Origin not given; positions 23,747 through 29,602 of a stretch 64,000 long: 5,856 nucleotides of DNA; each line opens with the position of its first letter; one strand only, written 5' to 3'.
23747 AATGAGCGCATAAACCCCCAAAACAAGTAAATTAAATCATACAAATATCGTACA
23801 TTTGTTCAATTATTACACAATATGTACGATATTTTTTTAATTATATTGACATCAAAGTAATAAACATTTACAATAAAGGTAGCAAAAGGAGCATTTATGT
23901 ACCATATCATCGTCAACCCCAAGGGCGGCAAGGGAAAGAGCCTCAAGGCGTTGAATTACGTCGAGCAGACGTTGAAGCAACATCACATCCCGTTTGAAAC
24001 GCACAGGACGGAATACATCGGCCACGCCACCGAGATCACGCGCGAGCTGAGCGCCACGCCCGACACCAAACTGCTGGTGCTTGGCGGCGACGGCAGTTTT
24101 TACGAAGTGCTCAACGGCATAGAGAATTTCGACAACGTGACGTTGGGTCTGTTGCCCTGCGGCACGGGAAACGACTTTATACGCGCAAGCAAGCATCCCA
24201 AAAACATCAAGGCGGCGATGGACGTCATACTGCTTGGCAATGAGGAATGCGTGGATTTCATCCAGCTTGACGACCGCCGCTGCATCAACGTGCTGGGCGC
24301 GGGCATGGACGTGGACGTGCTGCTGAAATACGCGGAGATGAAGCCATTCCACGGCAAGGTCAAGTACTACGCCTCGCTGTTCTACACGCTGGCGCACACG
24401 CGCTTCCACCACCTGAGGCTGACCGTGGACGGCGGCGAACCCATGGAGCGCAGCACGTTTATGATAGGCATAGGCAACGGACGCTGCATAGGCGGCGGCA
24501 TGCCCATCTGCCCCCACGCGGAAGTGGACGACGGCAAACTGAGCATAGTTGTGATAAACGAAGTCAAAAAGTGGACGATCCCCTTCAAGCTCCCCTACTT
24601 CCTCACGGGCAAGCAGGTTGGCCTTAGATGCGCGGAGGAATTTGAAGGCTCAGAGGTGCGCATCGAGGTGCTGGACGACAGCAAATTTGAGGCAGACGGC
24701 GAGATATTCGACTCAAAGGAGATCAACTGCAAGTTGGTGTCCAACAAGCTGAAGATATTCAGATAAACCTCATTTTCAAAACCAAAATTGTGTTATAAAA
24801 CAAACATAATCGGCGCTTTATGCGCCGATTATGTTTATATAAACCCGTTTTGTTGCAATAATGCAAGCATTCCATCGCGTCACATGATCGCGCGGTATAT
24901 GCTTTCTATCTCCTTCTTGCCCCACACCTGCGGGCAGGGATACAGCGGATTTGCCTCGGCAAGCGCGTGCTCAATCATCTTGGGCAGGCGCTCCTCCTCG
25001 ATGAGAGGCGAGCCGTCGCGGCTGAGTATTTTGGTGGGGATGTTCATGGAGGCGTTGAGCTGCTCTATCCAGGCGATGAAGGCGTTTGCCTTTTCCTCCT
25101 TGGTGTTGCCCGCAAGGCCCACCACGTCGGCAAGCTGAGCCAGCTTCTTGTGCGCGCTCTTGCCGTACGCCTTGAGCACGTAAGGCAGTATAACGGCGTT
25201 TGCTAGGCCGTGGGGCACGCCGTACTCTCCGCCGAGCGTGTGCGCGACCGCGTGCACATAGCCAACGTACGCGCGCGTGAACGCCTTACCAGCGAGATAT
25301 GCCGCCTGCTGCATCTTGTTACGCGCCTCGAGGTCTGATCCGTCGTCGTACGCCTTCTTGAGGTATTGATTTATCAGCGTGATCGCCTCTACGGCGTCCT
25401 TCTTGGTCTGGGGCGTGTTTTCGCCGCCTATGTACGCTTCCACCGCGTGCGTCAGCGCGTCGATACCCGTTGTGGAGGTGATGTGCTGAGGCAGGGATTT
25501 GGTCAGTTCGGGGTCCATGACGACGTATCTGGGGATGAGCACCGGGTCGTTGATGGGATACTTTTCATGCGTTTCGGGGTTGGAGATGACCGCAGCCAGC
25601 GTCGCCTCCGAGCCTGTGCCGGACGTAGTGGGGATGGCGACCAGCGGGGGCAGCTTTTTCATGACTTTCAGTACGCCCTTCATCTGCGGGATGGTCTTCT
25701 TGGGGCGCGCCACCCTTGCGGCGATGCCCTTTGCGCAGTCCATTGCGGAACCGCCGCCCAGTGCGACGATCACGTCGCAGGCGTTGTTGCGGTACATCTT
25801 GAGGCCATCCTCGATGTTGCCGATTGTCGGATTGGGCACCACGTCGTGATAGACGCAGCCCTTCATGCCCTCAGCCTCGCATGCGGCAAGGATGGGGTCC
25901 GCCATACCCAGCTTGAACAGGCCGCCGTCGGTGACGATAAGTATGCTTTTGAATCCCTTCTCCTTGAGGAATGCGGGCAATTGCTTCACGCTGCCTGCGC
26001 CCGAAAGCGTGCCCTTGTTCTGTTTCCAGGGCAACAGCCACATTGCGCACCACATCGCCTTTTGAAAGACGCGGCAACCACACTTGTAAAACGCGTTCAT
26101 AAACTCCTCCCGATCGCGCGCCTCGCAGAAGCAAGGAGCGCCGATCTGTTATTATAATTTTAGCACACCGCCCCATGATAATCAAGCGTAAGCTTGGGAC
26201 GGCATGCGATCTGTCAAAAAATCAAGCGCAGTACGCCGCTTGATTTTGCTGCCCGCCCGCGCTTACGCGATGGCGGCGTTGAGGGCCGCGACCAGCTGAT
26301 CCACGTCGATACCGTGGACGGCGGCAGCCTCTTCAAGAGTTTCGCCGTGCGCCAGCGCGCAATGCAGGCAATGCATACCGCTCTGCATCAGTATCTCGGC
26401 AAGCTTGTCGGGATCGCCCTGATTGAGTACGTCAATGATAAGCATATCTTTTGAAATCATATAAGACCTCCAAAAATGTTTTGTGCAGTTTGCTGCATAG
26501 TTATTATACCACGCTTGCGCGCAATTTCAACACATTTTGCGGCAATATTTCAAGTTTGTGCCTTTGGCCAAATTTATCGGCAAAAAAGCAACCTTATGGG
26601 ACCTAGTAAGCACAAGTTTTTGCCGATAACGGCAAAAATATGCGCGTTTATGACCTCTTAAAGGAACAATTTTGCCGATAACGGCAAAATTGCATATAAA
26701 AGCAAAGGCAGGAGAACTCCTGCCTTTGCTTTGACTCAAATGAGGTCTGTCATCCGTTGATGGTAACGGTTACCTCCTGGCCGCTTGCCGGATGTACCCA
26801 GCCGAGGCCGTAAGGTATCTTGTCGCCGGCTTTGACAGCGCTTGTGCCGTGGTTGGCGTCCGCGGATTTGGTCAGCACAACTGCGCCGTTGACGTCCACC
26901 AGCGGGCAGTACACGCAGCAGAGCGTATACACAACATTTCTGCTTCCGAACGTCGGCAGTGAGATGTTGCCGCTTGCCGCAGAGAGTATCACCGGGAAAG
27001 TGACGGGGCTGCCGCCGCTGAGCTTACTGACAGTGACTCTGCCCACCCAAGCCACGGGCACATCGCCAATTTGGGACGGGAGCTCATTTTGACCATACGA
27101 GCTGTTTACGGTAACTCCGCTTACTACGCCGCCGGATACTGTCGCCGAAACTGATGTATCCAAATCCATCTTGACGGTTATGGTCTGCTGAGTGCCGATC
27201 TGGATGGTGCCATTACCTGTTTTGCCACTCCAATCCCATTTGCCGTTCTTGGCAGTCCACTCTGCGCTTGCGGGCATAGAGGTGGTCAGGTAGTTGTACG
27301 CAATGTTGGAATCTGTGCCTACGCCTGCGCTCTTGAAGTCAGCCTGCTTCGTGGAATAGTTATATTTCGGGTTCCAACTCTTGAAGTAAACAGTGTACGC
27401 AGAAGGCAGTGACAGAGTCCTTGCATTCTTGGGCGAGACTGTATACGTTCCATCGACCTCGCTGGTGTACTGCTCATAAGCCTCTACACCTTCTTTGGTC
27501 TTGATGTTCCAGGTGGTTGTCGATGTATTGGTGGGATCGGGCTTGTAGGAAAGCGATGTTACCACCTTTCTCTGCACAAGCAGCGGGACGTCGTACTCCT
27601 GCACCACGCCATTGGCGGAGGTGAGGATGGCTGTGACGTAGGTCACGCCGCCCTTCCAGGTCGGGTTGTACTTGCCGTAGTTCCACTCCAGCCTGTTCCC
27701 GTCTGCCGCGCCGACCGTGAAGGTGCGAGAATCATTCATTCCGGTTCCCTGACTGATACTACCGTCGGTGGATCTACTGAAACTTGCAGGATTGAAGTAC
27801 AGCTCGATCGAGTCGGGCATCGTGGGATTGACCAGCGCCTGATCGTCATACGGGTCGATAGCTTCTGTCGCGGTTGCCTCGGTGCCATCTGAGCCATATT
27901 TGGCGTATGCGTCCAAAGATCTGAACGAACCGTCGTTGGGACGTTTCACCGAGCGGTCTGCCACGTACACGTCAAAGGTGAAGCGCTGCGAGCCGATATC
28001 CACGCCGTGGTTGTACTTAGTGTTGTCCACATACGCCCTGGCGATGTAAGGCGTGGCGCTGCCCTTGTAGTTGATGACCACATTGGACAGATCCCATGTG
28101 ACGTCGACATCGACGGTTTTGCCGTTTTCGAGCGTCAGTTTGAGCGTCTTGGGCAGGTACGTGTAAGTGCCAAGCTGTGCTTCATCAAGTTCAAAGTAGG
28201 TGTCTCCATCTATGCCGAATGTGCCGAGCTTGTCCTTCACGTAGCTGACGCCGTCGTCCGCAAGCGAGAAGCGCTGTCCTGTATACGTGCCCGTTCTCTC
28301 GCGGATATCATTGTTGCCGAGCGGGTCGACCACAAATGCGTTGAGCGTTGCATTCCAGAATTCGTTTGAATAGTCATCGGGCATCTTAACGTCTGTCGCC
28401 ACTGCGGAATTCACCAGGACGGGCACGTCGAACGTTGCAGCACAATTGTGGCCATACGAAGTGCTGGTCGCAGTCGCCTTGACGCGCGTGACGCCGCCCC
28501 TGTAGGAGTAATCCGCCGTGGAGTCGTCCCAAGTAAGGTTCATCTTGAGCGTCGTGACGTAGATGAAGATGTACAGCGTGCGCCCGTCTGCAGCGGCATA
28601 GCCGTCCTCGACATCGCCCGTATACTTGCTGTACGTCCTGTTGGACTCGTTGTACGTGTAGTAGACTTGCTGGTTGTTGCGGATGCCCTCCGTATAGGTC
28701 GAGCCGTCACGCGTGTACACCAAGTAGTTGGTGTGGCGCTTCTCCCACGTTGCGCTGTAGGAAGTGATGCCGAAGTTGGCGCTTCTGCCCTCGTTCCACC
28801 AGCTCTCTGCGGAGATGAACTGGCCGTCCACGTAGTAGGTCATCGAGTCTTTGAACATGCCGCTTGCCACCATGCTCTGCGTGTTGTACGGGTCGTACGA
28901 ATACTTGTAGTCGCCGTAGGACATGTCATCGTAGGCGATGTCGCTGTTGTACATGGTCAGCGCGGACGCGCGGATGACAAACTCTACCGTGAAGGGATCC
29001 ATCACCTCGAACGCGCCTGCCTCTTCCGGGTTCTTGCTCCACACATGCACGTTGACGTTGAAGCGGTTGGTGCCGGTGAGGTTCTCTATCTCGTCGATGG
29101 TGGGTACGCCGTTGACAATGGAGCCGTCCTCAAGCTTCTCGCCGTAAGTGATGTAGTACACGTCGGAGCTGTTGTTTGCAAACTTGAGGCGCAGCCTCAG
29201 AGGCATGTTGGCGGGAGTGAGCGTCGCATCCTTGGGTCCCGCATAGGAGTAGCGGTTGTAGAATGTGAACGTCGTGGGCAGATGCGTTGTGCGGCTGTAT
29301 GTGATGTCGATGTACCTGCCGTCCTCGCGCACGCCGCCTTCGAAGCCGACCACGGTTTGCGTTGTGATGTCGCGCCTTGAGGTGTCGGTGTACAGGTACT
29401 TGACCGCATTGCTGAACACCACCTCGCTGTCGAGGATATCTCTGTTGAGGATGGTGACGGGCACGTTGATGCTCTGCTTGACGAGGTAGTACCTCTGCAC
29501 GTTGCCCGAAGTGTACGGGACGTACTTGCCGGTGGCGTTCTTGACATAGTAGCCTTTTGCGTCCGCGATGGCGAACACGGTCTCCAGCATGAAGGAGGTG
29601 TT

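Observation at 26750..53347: A 26.6-kb single gene encoding an 8,865-aa lipoprotein with no domain I can name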

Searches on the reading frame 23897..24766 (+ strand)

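Call 31: search_protein_families(library=pfam, proteins=[window:23897-24766:+], max_evalue=0.001)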
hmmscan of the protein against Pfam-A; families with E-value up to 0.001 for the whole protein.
window:23897-24766:+ (289 aa): 2 families
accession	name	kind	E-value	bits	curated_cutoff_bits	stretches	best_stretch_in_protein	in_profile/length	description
PF00781.29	DAGK_cat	-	3.3e-28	98.2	23.6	1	3-123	3-124/125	Diacylglycerol kinase catalytic domain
PF19279.4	YegS_C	-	3.2e-25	89.2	27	1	132-287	2-156/158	YegS C-terminal NAD kinase beta sandwich-like domain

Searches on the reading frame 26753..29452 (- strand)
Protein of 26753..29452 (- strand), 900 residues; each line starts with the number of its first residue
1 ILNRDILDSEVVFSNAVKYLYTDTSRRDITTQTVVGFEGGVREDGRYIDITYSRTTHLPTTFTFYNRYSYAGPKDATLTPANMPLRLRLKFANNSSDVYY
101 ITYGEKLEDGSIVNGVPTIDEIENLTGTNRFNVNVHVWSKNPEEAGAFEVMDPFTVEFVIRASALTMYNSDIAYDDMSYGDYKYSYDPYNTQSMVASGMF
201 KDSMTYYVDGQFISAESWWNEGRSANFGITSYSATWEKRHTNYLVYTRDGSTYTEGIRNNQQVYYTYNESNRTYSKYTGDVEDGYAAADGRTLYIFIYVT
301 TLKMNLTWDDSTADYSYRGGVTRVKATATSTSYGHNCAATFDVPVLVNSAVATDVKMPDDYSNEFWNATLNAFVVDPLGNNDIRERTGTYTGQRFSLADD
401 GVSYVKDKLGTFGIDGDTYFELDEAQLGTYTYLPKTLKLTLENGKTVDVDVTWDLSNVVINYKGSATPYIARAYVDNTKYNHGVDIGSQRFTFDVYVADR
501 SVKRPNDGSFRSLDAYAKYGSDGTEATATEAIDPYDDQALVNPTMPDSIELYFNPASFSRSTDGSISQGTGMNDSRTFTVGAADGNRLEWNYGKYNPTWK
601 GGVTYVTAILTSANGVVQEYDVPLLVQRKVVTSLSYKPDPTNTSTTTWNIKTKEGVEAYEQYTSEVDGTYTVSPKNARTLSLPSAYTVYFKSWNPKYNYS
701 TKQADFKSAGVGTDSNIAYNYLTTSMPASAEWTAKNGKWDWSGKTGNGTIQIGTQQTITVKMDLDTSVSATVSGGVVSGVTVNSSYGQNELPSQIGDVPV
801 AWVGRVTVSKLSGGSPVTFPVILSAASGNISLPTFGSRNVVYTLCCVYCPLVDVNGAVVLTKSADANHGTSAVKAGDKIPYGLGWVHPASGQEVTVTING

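Call 7: search_protein_families(library=pfam, proteins=[window:26753-29452:-], max_evalue=1)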
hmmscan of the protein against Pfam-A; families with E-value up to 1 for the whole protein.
window:26753-29452:- (900 aa): 1 family
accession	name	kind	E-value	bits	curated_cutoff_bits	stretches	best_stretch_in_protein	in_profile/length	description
PF07532.17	Big_4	-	2e-05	24.5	22.1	1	425-464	8-48/59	Bacterial Ig-like domain (group 4)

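Call 8: search_protein_families(library=ncbifam, proteins=[window:26753-29452:-], max_evalue=1)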
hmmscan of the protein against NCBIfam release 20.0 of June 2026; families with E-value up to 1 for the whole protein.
window:26753-29452:- (900 aa): 1 family
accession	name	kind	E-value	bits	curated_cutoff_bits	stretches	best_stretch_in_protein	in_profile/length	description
NF052332.1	VF_GtgA_GogA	exception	0.093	12.1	500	1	166-234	70-138/228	GtgA/GogA family T3SS effector metalloprotease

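Call 56: search_protein_families(library=phrogs, proteins=[window:26753-29452:-], max_evalue=0.01)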
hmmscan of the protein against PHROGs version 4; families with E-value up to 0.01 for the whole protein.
window:26753-29452:- (900 aa): 0 families

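Call 97: search_protein_families(library=padloc, proteins=[window:26753-29452:-], max_evalue=0.01)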
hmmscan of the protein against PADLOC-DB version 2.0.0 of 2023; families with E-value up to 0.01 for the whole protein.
window:26753-29452:- (900 aa): 0 families
